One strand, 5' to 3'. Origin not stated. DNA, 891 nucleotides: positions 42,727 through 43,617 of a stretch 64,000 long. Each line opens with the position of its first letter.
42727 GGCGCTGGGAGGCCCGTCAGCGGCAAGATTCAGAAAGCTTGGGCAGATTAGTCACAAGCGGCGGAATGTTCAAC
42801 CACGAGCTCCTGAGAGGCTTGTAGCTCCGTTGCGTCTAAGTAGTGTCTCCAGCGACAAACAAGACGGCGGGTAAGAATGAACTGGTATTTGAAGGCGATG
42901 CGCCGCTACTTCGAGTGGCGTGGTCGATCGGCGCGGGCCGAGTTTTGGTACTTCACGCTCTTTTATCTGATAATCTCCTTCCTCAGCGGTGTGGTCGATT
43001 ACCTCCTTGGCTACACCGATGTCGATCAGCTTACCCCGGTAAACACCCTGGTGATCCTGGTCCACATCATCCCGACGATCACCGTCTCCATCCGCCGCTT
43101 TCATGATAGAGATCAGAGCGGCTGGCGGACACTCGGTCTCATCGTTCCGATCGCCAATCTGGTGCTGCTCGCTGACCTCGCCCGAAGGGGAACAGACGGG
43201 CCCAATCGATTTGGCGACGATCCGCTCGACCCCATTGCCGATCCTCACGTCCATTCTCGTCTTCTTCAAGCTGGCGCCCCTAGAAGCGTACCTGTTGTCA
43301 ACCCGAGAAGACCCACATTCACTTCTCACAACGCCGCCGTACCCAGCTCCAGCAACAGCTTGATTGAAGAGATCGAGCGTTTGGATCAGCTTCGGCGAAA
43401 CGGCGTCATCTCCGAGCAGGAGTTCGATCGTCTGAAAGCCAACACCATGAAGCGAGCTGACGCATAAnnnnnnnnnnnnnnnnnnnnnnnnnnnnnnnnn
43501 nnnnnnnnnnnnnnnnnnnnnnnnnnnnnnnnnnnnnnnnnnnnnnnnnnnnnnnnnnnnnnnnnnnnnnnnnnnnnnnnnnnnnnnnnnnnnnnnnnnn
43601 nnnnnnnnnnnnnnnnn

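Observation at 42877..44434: Plus-strand membrane-protein island (DUF805-SHOCT, Imm-SHOCT, Ala-rich TM protein) opposite an XRE regulator: candidate superinfection-exclusion module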

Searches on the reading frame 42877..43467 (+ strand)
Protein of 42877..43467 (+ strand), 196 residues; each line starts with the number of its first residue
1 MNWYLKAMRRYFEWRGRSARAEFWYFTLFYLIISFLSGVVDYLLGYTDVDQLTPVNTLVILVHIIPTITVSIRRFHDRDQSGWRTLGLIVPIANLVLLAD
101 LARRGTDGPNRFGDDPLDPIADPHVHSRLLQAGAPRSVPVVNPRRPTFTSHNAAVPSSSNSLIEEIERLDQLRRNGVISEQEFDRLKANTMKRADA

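Call 3: search_protein_families(library=pfam, proteins=[window:42877-43467:+], max_evalue=1)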
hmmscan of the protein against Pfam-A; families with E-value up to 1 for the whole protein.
window:42877-43467:+ (196 aa): 4 families
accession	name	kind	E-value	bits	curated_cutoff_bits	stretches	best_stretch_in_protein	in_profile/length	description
PF05656.20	DUF805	-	8.8e-24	84.5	25.7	1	11-113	1-110/111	Protein of unknown function (DUF805)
PF09851.14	SHOCT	-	1.2e-06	28.5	27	1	164-188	1-25/28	Short C-terminal domain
PF19495.4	DUF6030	-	0.049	13.6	26.7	1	84-183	2-83/254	Family of unknown function (DUF6030)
PF05120.17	GvpG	-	0.065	13.9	30.6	1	162-190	33-61/67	Gas vesicle protein G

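Call 4: search_protein_families(library=phrogs, proteins=[window:42877-43467:+], max_evalue=0.1)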
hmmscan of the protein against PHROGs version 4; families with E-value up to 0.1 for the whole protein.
window:42877-43467:+ (196 aa): 4 families
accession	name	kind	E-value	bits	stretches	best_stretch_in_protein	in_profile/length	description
phrog_12855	-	moron, auxiliary metabolic gene and host takeover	1.3e-15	58.2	1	9-118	74-194/333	membrane protein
phrog_2700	-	unknown function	0.0018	18.8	1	152-188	293-326/331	-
phrog_33436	-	unknown function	0.012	16.8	1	161-187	87-113/117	-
phrog_888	-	unknown function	0.017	15.9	1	156-187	234-265/271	-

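Call 29: find_homologous_proteins(query=window:42877-43467:+)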
Query window:42877-43467:+ (196 aa): 8 proteins with E <= 0.001 among 356 candidates.
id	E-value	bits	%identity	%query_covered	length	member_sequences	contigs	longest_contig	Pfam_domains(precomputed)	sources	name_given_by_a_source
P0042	3.1e-127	440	100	100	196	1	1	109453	PF09851.15,PF05656.21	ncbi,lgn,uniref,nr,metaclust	ncbi:Uncharacterized membrane protein YhaH, DUF805 family [Faunimonas pinastri]|uniref:Uncharacteriz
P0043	1.1e-24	105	42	70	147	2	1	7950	PF05656.21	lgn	-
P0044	7.3e-23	99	46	63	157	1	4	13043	PF05656.21,PF10708.15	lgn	-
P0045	2.0e-22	98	41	65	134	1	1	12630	PF05656.21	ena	-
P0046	1.5e-20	92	46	59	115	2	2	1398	PF05656.21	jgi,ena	-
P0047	6.4e-18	83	38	57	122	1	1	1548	PF05656.21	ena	-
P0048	3.5e-11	61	31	59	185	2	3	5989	PF09851.15,PF05656.21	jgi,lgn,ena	jgi:uncharacterized membrane protein YhaH (DUF805 family)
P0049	6.1e-4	38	37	32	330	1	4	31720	PF05656.21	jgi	jgi:uncharacterized membrane protein YhaH (DUF805 family)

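Call 30: find_encoding_contigs(protein=P0043, flank=4000, max_places=2)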
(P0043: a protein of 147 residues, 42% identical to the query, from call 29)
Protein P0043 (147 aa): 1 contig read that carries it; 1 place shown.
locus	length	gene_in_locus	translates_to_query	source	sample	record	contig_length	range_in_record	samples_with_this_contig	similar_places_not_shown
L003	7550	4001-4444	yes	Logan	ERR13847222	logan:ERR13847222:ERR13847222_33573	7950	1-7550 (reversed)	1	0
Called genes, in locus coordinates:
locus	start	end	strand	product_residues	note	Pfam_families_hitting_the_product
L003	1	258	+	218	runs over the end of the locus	?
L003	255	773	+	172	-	-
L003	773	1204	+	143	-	-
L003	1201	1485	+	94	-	-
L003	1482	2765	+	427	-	PF01979:Amidohydro_1, PF12890:DHOase, PF07969:Amidohydro_3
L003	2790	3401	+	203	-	PF02660:G3P_acyltransf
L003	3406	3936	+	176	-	PF05656:DUF805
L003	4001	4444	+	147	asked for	PF05656:DUF805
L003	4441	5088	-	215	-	PF01135:PCMT (weak), PF01209:Ubie_methyltran (weak), PF05958:tRNA_U5-meth_tr (weak), PF13489:Methyltransf_23, PF13847:Methyltransf_31, PF08241:Methyltransf_11, PF08242:Methyltransf_12, PF13649:Methyltransf_25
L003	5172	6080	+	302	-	PF00126:HTH_1, PF03466:LysR_substrate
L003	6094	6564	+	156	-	PF12802:MarR_2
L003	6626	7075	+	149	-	-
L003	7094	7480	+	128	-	-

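Call 31: find_encoding_contigs(protein=P0044, flank=4000, max_places=2)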
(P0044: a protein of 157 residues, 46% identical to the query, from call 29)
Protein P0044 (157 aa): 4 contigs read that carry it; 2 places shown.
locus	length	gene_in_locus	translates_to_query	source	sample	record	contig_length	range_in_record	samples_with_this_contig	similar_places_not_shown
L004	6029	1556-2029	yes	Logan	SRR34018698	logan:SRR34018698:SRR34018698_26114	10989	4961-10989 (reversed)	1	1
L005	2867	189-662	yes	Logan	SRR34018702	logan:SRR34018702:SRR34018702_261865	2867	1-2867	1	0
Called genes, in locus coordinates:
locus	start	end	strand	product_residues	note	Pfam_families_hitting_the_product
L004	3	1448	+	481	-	?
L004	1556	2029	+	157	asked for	PF05656:DUF805, PF10708:DUF2510 (weak)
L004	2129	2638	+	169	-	-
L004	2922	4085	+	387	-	PF13784:Fic_N, PF02661:Fic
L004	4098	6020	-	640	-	PF20176:DUF6541 (faint)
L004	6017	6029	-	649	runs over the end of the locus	-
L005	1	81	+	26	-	?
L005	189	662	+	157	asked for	PF05656:DUF805, PF10708:DUF2510 (weak)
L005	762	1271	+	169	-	-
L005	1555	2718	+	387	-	PF13784:Fic_N, PF02661:Fic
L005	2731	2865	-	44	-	?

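Call 32: find_encoding_contigs(protein=P0045, flank=4000, max_places=2)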
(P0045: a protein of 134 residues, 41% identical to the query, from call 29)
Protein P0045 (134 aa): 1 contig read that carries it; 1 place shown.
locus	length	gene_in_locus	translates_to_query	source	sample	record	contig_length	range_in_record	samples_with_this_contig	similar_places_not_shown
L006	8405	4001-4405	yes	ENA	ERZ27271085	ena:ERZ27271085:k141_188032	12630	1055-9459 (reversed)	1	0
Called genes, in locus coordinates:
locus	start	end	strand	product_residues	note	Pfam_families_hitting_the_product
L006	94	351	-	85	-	PF01016:Ribosomal_L27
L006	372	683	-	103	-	PF00829:Ribosomal_L21p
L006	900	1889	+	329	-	PF00348:polyprenyl_synt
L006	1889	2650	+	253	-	PF02677:QueH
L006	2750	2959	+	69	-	-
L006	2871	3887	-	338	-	PF00106:adh_short (weak), PF01073:3Beta_HSD, PF01370:Epimerase, PF02719:Polysacc_synt_2, PF04321:RmlD_sub_bind, PF05368:NmrA (weak), PF08659:KR, PF16363:GDP_Man_Dehyd, +2 more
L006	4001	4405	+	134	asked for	PF05656:DUF805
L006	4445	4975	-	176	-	PF00719:Pyrophosphatase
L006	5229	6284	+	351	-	PF06723:MreB_Mbl, PF00022:Actin (weak), PF00012:HSP70, PF11104:PilM_2 (faint), PF14450:FtsA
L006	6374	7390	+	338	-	PF04085:MreC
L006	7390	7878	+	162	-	PF04093:MreD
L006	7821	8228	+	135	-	-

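Call 33: find_encoding_contigs(protein=P0048, flank=4000, max_places=2)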
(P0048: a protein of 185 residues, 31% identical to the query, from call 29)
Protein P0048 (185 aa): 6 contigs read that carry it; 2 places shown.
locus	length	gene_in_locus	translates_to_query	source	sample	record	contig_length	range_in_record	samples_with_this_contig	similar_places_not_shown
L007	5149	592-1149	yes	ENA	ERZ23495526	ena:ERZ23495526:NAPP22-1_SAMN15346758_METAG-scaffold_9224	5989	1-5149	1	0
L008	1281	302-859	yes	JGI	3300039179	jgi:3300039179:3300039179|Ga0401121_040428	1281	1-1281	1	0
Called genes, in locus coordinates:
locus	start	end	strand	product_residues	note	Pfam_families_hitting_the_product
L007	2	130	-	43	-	?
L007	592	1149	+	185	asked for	PF09851:SHOCT (weak), PF05656:DUF805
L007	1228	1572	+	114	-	-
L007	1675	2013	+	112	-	-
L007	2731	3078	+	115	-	-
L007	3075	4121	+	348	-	PF13481:AAA_25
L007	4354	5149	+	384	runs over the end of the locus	PF13356:Arm-DNA-bind_3, PF00589:Phage_integrase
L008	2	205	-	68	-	?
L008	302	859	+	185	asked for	PF09851:SHOCT (weak), PF05656:DUF805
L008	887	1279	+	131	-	?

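Call 71: search_dna_similar(query=window:42877-43467:+, collection=phages, mode=protein, max_rows=25, max_evalue=0.001)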
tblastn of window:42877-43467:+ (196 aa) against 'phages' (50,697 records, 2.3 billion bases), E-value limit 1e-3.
Records with a match: 12; places in all: 12; records where one place covers at least 80% of the query: 0.
Best place of each record, by identity: <60% 12.
By first word of the organism name: Shigella 4; Salmonella 2; Acinetobacter 2; Listeria 2; Escherichia 1; Bacteriophage 1.
By host as written in the record: - 3; Shigella sonnei 75/02 2; Shigella flexneri 2a 2; Listeria monocytogenes 2; Escherichia coli O157:H7 ATCC 43895 1; Salmonella enterica subsp. enterica serovar Kentucky 1; Homo sapiens 1.
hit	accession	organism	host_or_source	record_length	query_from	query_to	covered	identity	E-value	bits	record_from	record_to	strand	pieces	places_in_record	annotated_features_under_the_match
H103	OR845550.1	Escherichia phage ECO95 1-6-1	Escherichia coli O157:H7 ATCC 43895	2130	1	116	59%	35.9%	2e-11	67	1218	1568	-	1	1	record has no annotation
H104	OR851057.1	Salmonella phage S.Kent 1-2-1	Salmonella enterica subsp. enterica ...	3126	1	116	59%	35.9%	3e-11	67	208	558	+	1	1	record has no annotation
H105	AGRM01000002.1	Salmonella enterica subsp. houtenae str. ATCC BAA-1581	Homo sapiens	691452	1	116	59%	35.9%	7e-11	66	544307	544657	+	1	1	putative inner membrane protein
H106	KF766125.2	Shigella phage 75/02 Stx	Shigella sonnei 75/02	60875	1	113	58%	30.4%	5e-9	61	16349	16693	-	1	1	none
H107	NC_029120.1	Shigella phage 75/02 Stx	Shigella sonnei 75/02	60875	1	113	58%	30.4%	5e-9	61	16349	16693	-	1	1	none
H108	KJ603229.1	Shigella phage POCJ13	Shigella flexneri 2a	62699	1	113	58%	30.4%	5e-9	61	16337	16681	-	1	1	none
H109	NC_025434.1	Shigella phage POCJ13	Shigella flexneri 2a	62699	1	113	58%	30.4%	5e-9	61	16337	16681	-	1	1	none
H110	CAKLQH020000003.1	Acinetobacter phage MD-2021a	not known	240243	12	115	53%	30.7%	9e-6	51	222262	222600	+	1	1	yhaH_1: putative cytochrome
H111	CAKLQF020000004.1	Acinetobacter phage MD-2021a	not known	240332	12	115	53%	30.7%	9e-6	51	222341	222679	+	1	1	yhaH_1: putative cytochrome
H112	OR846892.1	Listeria phage LM 4-11-1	Listeria monocytogenes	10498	9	129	62%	26.3%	1e-7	57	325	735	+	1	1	record has no annotation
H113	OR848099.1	Listeria phage LM 4-14-1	Listeria monocytogenes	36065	9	118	56%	27.0%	1e-7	56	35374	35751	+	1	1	record has no annotation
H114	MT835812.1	Bacteriophage sp.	human fecal samples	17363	5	114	56%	26.1%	8e-4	45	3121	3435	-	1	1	record has no annotation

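Call 73: get_annotated_region(hit=H106, flank=4000)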
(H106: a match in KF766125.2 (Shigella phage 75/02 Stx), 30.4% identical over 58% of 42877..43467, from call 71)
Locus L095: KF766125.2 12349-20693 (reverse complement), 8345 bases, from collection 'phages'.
description: Shigella phage 75/02 Stx, complete genome.
organism: Shigella phage 75/02 Stx (NCBI taxid 1416032)
taxonomy: Viruses; Duplodnaviria; Heunggongvirae; Uroviricota; Caudoviricetes; Sepvirinae; Diegovirus; Diegovirus dv7502Stx
host: Shigella sonnei 75/02; source: -; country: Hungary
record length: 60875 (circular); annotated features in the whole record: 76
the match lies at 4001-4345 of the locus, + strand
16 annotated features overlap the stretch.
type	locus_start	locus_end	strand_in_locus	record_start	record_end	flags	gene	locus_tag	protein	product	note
CDS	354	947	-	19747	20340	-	-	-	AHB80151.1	hypothetical protein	-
CDS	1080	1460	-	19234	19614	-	-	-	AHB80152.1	antitermination protein Q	-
CDS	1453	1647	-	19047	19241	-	-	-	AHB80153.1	NinH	-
CDS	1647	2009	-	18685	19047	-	-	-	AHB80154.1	crossover junction endodeoxyribonuclease rusA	-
CDS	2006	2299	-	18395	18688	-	-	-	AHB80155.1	hypothetical protein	-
CDS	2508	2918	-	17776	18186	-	-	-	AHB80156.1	DNA recombination protein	NinB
CDS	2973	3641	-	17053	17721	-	-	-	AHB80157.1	antirepressor protein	-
CDS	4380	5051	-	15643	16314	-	-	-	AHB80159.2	hypothetical protein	-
CDS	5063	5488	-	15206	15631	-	-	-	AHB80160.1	hypothetical protein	-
CDS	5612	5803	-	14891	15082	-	-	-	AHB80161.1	hypothetical protein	-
CDS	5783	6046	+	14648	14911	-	-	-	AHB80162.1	hypothetical protein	-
CDS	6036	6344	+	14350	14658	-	-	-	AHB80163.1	helix-turn-helix family protein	-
CDS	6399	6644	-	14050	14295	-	-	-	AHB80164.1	hypothetical protein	-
CDS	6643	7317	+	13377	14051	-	-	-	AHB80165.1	hypothetical protein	-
CDS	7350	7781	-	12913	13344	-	-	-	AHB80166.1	LygF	-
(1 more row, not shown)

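Call 77: search_protein_families(library=padloc, proteins=[window:42877-43467:+], max_evalue=0.01)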
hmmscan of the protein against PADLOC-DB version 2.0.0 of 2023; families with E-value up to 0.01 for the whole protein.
window:42877-43467:+ (196 aa): 0 families

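Call 78: search_protein_families(library=ncbifam, proteins=[window:42877-43467:+], max_evalue=0.01)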
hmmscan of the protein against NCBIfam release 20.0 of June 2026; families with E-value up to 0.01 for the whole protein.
window:42877-43467:+ (196 aa): 0 families
